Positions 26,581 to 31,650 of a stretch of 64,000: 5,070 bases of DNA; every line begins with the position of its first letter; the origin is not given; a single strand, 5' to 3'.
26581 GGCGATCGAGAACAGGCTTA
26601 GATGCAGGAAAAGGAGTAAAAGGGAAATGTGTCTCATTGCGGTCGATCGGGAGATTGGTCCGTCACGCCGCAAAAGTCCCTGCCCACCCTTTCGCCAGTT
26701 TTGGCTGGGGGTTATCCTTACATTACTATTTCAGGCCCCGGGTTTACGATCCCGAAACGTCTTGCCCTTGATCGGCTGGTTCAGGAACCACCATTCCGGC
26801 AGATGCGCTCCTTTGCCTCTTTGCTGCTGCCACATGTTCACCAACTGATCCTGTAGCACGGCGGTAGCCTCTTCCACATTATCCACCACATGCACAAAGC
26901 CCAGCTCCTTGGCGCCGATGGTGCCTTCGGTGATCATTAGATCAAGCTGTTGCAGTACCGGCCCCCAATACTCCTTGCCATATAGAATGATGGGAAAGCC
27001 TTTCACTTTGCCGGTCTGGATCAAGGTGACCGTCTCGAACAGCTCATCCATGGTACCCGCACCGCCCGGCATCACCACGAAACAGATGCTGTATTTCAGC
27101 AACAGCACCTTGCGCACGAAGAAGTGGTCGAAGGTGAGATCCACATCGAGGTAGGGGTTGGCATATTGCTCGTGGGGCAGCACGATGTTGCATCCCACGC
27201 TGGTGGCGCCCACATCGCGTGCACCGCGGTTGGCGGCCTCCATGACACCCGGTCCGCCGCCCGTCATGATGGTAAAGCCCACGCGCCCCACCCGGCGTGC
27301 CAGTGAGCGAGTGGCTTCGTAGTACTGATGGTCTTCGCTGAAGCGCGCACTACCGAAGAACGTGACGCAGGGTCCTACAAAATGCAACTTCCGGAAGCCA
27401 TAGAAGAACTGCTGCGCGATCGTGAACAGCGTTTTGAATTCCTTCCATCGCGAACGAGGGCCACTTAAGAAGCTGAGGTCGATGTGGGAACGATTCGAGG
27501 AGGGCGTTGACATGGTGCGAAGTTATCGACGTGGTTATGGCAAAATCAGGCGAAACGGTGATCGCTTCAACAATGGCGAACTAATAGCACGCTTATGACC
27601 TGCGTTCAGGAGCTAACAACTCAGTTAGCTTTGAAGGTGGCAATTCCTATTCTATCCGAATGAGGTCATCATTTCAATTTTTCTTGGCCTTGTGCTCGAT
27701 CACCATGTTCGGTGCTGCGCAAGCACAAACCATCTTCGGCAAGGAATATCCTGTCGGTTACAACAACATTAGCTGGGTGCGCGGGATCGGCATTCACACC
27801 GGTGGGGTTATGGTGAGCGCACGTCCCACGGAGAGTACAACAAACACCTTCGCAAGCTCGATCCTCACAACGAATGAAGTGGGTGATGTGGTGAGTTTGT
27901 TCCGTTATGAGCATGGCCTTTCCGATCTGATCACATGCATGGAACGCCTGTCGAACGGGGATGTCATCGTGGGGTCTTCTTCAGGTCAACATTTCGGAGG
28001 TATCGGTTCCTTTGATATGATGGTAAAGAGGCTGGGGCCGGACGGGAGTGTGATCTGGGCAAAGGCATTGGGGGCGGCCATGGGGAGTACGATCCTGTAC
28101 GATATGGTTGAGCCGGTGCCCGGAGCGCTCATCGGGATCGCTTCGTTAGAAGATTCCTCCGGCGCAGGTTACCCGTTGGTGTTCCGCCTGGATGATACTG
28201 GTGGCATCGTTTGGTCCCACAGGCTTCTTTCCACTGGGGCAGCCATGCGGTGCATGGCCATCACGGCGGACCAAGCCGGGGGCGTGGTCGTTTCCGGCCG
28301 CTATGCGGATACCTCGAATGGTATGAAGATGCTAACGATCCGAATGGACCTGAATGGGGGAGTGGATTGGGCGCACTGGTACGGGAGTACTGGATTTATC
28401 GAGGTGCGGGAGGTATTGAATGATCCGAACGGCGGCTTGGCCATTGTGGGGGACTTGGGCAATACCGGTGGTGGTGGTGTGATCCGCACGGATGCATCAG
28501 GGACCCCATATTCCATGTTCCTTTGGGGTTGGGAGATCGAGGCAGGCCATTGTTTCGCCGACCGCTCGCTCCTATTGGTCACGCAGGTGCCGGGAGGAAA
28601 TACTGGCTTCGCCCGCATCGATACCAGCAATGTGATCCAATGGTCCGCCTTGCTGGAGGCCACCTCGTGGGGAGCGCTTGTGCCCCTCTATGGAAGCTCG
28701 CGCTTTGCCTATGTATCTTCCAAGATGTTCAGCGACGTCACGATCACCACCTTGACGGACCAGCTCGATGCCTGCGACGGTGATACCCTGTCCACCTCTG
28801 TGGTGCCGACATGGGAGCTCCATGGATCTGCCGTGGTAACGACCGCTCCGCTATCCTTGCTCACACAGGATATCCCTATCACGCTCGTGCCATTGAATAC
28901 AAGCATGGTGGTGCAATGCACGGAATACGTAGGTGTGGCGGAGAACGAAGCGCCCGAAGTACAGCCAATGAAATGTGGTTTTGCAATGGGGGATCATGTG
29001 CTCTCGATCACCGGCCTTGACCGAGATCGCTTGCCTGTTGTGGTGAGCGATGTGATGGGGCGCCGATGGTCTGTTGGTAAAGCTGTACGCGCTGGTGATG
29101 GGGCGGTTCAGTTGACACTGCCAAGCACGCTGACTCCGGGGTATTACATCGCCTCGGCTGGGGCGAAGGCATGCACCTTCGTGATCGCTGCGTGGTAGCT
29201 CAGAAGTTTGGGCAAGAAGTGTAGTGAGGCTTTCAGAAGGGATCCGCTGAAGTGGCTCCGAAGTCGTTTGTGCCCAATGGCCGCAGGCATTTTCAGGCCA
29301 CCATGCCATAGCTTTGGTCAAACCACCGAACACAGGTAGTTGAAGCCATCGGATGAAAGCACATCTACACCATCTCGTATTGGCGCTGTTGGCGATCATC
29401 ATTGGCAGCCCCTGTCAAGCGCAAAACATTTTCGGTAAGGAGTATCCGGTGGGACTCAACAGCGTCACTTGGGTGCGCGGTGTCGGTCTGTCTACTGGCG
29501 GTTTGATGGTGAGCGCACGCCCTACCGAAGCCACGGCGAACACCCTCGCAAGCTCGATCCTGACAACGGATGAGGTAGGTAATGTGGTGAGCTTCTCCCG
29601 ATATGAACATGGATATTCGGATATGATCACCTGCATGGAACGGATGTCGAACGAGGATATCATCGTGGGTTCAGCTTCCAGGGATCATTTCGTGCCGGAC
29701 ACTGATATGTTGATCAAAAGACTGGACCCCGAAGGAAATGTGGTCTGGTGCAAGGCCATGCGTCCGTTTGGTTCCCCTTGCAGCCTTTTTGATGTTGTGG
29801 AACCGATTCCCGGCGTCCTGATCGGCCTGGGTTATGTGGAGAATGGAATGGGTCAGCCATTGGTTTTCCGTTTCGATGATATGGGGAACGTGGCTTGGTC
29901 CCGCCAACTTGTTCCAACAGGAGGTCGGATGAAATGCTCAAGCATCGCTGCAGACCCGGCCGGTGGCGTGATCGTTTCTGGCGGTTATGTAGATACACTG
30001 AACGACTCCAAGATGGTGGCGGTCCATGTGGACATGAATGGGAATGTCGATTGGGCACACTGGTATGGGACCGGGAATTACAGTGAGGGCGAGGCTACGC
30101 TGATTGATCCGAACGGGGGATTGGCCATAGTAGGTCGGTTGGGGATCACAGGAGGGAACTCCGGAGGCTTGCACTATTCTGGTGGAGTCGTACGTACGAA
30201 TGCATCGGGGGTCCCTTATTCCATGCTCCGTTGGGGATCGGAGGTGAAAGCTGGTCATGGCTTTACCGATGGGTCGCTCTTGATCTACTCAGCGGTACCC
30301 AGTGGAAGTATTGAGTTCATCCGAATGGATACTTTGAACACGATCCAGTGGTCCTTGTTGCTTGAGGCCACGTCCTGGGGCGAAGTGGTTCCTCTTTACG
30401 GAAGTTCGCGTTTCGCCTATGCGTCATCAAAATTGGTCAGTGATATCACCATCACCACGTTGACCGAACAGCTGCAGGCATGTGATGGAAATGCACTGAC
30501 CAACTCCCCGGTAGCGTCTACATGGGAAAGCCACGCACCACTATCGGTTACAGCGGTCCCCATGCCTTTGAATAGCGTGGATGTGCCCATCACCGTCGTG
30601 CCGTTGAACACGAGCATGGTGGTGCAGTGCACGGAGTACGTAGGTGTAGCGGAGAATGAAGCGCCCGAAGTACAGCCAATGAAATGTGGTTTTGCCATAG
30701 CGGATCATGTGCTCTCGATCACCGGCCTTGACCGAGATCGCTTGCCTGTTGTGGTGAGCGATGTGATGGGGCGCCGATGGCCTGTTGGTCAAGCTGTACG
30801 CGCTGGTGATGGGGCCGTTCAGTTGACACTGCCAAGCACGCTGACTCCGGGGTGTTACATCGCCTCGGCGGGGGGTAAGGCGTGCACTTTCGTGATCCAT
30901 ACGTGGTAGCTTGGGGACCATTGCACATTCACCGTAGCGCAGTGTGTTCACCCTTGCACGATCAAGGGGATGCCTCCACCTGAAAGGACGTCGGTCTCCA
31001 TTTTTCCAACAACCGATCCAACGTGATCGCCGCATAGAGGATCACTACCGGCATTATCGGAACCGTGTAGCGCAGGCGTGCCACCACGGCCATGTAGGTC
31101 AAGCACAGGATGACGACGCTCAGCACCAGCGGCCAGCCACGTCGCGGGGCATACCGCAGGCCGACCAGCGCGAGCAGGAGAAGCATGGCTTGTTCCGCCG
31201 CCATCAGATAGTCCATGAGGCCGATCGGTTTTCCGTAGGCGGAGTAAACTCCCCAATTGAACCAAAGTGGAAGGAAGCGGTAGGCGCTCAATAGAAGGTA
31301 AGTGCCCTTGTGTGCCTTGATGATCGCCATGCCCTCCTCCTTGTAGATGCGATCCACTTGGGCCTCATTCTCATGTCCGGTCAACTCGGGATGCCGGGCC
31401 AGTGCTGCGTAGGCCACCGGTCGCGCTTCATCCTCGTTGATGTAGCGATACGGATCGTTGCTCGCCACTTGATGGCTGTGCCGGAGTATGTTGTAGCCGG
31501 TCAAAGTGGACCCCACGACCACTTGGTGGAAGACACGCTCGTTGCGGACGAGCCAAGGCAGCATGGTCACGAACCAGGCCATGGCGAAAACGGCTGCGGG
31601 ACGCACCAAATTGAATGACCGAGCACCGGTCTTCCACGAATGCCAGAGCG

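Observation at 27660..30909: Tandem T9SS-cargo paralogs with divergent bodies but near-identical 3' ends (CTD gene conversion?)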

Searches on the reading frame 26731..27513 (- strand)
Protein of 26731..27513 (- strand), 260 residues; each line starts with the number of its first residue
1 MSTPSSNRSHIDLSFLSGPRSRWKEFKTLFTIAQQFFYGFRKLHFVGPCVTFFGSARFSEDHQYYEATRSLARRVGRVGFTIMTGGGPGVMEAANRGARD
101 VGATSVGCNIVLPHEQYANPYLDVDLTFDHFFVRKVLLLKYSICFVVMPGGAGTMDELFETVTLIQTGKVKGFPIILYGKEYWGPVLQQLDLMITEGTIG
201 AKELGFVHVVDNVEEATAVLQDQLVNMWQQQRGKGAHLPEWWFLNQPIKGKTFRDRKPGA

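Call 30: search_protein_families(library=pfam, proteins=[window:26731-27513:-], max_evalue=0.01)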
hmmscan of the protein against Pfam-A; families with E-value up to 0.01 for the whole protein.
window:26731-27513:- (260 aa): 2 families
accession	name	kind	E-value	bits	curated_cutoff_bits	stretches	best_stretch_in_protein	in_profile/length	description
PF03641.19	Lysine_decarbox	-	1.6e-30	106.4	27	1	91-218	1-129/131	Possible lysine decarboxylase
PF18306.6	LDcluster4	-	1.9e-14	54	26.3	1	50-159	4-111/151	SLOG cluster4 family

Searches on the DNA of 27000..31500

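Call 76: search_rna_families(source=window, start=27000, end=31500, threshold=evalue, max_evalue=1)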
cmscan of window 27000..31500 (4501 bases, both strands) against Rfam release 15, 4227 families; matches with E-value up to 1: 0.
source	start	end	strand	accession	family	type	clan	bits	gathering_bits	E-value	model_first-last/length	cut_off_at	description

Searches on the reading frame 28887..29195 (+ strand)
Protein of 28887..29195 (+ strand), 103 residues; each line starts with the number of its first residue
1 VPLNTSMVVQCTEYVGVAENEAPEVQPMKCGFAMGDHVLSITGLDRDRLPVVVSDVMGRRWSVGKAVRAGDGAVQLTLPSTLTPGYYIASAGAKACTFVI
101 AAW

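Call 8: search_protein_families(library=ncbifam, proteins=[window:28887-29195:+], max_evalue=10)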
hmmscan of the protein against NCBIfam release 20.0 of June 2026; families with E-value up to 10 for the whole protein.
seq(103 aa): 1 family
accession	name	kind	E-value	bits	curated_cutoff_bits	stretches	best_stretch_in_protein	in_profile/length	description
NF000600.1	PRK00015.2-4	equivalog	0.062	12.9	364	1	17-71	69-124/212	ribonuclease HII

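Call 9: search_protein_families(library=pfam, proteins=[window:28887-29195:+], max_evalue=10)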
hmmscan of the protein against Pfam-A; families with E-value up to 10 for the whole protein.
seq(103 aa): 0 families

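Call 48: search_solved_structures(query=A3, max_evalue=10, show_alignments=2)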
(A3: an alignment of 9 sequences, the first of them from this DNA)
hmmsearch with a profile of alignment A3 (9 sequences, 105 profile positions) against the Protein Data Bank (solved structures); distinct sequences matched with E-value up to 10: 2.
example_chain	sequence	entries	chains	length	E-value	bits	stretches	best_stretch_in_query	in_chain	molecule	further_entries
7rk0_A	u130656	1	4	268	0.14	15.6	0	71-99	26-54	Thiamine thiazole synthase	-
9jkp_B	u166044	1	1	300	1.7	12.2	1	37-92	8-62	GTPase Era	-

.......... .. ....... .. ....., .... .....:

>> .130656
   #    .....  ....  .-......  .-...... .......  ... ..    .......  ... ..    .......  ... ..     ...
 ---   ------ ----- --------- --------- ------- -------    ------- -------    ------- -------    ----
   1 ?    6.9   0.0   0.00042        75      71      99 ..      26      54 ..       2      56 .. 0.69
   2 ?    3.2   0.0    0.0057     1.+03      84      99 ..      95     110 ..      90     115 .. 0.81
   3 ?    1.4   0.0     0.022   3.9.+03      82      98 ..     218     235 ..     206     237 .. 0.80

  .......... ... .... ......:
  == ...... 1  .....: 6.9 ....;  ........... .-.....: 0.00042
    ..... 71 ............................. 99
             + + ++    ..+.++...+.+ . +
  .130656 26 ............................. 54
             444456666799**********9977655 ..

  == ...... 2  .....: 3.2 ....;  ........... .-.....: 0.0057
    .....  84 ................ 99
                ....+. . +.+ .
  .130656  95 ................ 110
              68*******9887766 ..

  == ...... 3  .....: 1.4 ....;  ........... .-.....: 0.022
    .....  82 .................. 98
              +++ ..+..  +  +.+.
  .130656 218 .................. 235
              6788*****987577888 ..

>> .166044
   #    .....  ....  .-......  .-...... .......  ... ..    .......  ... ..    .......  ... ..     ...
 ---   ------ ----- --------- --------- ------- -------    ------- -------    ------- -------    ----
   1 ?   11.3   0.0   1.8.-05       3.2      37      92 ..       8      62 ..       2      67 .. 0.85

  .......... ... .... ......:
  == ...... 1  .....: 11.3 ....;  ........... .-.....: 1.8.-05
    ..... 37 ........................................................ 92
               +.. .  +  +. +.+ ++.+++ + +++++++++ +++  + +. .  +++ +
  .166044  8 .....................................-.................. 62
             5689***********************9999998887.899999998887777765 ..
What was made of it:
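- Tried and rejected: The tail profile against PDB sequences gave only chance hits (call 48).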

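Call 49: find_homologous_proteins(query=A3, max_evalue=0.01)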
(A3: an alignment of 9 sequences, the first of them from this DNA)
Query A3 (9 sequences): 790 candidates shared short words with the query, none scored E <= 0.01.
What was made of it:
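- Tried and rejected: The tail-profile search with find_homologous_proteins returned nothing at E<=0.01, not even the family itself, so it was uninformative (call 49).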

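Call 62: predict_structure(alignment_id=A4)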
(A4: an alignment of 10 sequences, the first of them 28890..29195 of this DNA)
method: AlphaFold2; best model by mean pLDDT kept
length: 102 residues; sequences in the alignment: 10
mean_pLDDT: 75.9   pTM: 0.62
mean pLDDT of the five models: 75.9, 75.3, 74.0, 73.7, 71.9
residues with pLDDT >= 90: 28; 70-90: 43; 50-70: 13; < 50: 18
segments of 3 or more residues with pLDDT < 50: 1-9, 11-17
pLDDT, mean of each block of 10 residues (from residue 1): 40 47 75 88 76 90 75 87 91 90 74
secondary structure, 60 per line:
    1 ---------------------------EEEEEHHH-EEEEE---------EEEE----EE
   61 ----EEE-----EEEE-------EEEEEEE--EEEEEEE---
elements in order: E28-32 E37-41 E51-54 E65-67 E73-76 E84-90 E93-99
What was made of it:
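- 28959..29195 (+): C-terminal seven-strand Ig-like domain of A (residues 434-512): a probable divergent type-A-like T9SS CTD. Tail-only model, pLDDT 76 (call 62).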

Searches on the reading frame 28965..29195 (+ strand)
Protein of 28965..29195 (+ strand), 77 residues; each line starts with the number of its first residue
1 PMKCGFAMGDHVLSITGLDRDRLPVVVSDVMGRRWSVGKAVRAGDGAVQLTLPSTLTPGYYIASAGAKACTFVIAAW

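Call 86: search_protein_representatives(alignment_id=A5)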
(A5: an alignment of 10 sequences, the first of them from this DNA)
Query: 10 sequences, 79 profile positions. Proteins with E-value up to 0.001 (for the whole library): 17; up to 1e-10: 2; up to 1e-30: 0. The best 17 are listed.
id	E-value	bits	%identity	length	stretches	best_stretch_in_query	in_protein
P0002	5.4e-30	119.6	-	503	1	1-79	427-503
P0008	1.7e-26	108.4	-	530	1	1-78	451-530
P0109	3.0e-09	53.1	-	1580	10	13-32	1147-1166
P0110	1.5e-08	50.9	-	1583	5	39-67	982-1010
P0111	1.4e-06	44.6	-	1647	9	11-36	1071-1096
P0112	1.6e-06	44.4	-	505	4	22-63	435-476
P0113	3.0e-06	43.5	-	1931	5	14-67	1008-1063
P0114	1.0e-05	41.8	-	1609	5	18-52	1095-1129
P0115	1.2e-05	41.6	-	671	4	37-66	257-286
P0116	2.6e-05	40.5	-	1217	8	9-38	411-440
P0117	3.8e-05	40.0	-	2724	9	45-66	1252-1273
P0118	5.6e-05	39.5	-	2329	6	6-58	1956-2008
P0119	8.5e-05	38.9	-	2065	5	14-58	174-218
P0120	9.3e-05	38.8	-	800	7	37-67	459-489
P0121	1.2e-04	38.4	-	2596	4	6-58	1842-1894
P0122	3.6e-04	36.9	-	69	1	13-70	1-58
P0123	8.9e-04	35.6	-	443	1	1-76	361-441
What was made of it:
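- On T9SS type-A CTD (PF18962 / TIGR04183): The family tail profile searched against 1.84e9 representatives hits P0122 at E 3.6e-4 (call 86).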

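Call 87: search_protein_families(library=pfam, proteins=[P0123, P0112, P0122, P0109, P0110, P0115, P0120, P0116], max_evalue=0.01)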
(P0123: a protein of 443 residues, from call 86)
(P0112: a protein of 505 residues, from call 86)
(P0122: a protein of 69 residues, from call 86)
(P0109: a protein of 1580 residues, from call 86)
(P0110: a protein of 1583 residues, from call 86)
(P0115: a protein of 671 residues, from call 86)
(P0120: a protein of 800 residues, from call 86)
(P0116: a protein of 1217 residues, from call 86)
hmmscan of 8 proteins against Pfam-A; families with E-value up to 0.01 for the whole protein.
P0123 (443 aa): 5 families
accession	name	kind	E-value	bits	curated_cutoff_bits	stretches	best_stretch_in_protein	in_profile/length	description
PF15902.12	Sortilin-Vps10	-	6.4e-12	45.4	33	1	238-321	2-81/446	Sortilin, neurotensin receptor 3,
PF02012.26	BNR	-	9.3e-08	31.4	27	0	240-250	1-11/12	BNR/Asp-box repeat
PF13088.12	BNR_2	-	7.2e-07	29.3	31.4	1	239-331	140-232/277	BNR repeat-like domain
PF15899.11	BNR_6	-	8.7e-06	25.8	27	0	107-119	1-13/14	BNR-Asp box repeat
PF14870.12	PSII_BNR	-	0.00023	20.9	27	0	104-236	37-164/303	Photosynthesis system II assembly factor YCF48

P0112 (505 aa): 3 families
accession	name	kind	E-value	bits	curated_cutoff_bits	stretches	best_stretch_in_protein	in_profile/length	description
PF07705.17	CARDB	-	5.1e-54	181.1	22.7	4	393-498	2-99/101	CARDB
PF17347.7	DUF5377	-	6.5e-06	26.9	25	0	45-80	13-45/96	Family of unknown function (DUF5377)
PF16116.10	DUF4832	-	0.0011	19.2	29.2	0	272-352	113-193/216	Domain of unknown function (DUF4832)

P0122 (69 aa): 2 families
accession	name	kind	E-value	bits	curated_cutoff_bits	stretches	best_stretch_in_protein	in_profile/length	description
PF18962.6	Por_Secre_tail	-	2.8e-06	28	27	1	7-68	18-75/75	Secretion system C-terminal sorting domain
PF12945.12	PilZNR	-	0.0079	16.7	23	0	9-46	4-40/85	Flagellar protein YcgR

P0109 (1580 aa): 6 families
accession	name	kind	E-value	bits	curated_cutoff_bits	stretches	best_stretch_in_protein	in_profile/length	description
PF13573.12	SprB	-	3.1e-145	471.9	28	16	225-256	6-37/37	SprB repeat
PF13585.12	CHU_C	-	8.1e-29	100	27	1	1494-1578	2-86/86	CHU_C Type IX secretion signal domain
PF15130.11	DUF4566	-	1.7e-08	34.6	27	0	652-692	74-114/226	Domain of unknown function (DUF4566)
PF15045.11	Clathrin_bdg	-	0.00049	20.4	22.5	0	972-988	13-29/80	Clathrin-binding box of Aftiphilin, vesicle trafficking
PF16688.10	CNV-Replicase_N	-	0.004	17.9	27.1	0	509-549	55-95/108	Replicase polyprotein N-term from Coronavirus nsp1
PF20421.4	DHR-2_Lobe_C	-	0.0063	16.9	26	0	1123-1149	22-48/103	DHR-2, Lobe C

P0110 (1583 aa): 11 families
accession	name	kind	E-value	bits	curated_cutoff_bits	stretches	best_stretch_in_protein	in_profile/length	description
PF23845.1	TIM-barrel_NCTSP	-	8.5e-70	235.9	27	1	287-649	2-347/348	Non-contractile tail sheath protein TIM barrel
PF16640.11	Big_3_5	-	1.5e-53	179.7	35.5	6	857-934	6-84/88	Bacterial Ig-like domain (group 3)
PF02369.22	Big_1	-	1.9e-24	86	34.9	3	1415-1476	17-84/93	Bacterial Ig-like domain (group 1)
PF13620.12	CarboxypepD_reg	-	1.7e-21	76.8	32.3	0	1422-1479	5-63/82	Carboxypeptidase regulatory-like domain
PF17789.7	MG4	-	6.2e-16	58.9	24.7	0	1327-1373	18-66/95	Macroglobulin domain MG4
PF23844.1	NCTSP_N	-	7.1e-15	55.2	27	1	94-274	4-182/191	Non-contractile tail sheath N-terminal domain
PF09134.16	Invasin_D3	-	6.3e-11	43.1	33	0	853-919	10-81/98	Invasin, domain 3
PF24025.1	Ig_DR_A0283-like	-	1.4e-06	28.9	27.1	0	1418-1487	8-77/102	DR_A0283-like, Ig-like domain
PF13115.11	YtkA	-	7.9e-06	26.9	25.9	0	1049-1110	21-80/85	YtkA-like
PF05688.17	BIg21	-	0.00023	22.1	27.4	0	1323-1352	2-31/109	Bacterial Immunoglobulin-like 21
PF10670.15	DUF4198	-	0.00041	21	34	0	1349-1368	177-196/209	Domain of unknown function (DUF4198)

P0115 (671 aa): 23 families
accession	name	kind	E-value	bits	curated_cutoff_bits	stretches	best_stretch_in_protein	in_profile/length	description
PF01833.30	TIG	-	2.5e-57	191.3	20.9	6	584-663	1-75/84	IPT/TIG domain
PF14734.12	DUF4469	-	1.1e-17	64.3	22.6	1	68-112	51-95/101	Domain of unknown function (DUF4469) with IG-like fold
PF15418.12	DUF4625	-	3.2e-11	44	27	0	56-111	70-123/131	Domain of unknown function (DUF4625)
PF01835.25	MG2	-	8e-11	42.6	32.8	0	448-485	54-94/96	MG2 domain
PF24328.1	DUF7498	-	1.2e-10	42.3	27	0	227-288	11-76/97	Domain of unknown function (DUF7498)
PF04234.18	CopC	-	1.3e-10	42.6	23.3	1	224-302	10-92/92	CopC domain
PF21226.3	MalQ_N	-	3.1e-10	40.7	24.1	0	253-295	42-84/91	MalQ N-terminal beta sandwich domain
PF03443.20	AA9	-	5e-10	40.1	27.8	0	251-286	111-145/207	Auxiliary Activity family 9 (formerly GH61)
PF20009.4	GEVED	-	6.2e-09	37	24.4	0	252-292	16-59/78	GEVED domain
PF20254.3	DMFA2_C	-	4.1e-08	33.5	27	0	171-219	46-93/374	N,N-dimethylformamidase beta subunit-like, C-terminal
PF10633.15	NPCBM_assoc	-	5.7e-08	33.3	24.4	0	77-100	50-73/78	NPCBM-associated, NEW3 domain of alpha-galactosidase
PF19077.6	Big_13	-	7.7e-08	33.2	27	0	230-289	27-83/102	Bacterial Ig-like domain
PF14524.12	Wzt_C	-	1.1e-07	32.3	30.4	0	71-115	74-117/143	Wzt C-terminal domain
PF17962.7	bMG6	-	4.5e-05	24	23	0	66-115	65-110/112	Bacterial macroglobulin domain 6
PF16400.11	DUF5008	-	4.7e-05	23.8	25.4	0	535-563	73-101/109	Domain of unknown function (DUF5008)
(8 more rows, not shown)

P0120 (800 aa): 0 families

P0116 (1217 aa): 4 families
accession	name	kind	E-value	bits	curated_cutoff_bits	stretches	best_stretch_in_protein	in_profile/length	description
PF23212.2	DUF7064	-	8.5e-11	42.7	24.7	0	493-561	52-117/126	Domain of unknown function (DUF7064)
PF24902.1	Ig_NUP210_9th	-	3.5e-09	37.1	27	0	135-182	18-64/79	NUP210, Ig-like domain 9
PF06832.18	BiPBP_C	-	9.5e-07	29.1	26.8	0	1038-1105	30-90/90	Penicillin-Binding Protein C-terminus Family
PF13629.12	T2SS-T3SS_pil_N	-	3.5e-06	27.1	23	0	146-194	24-71/72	Pilus formation protein N terminal region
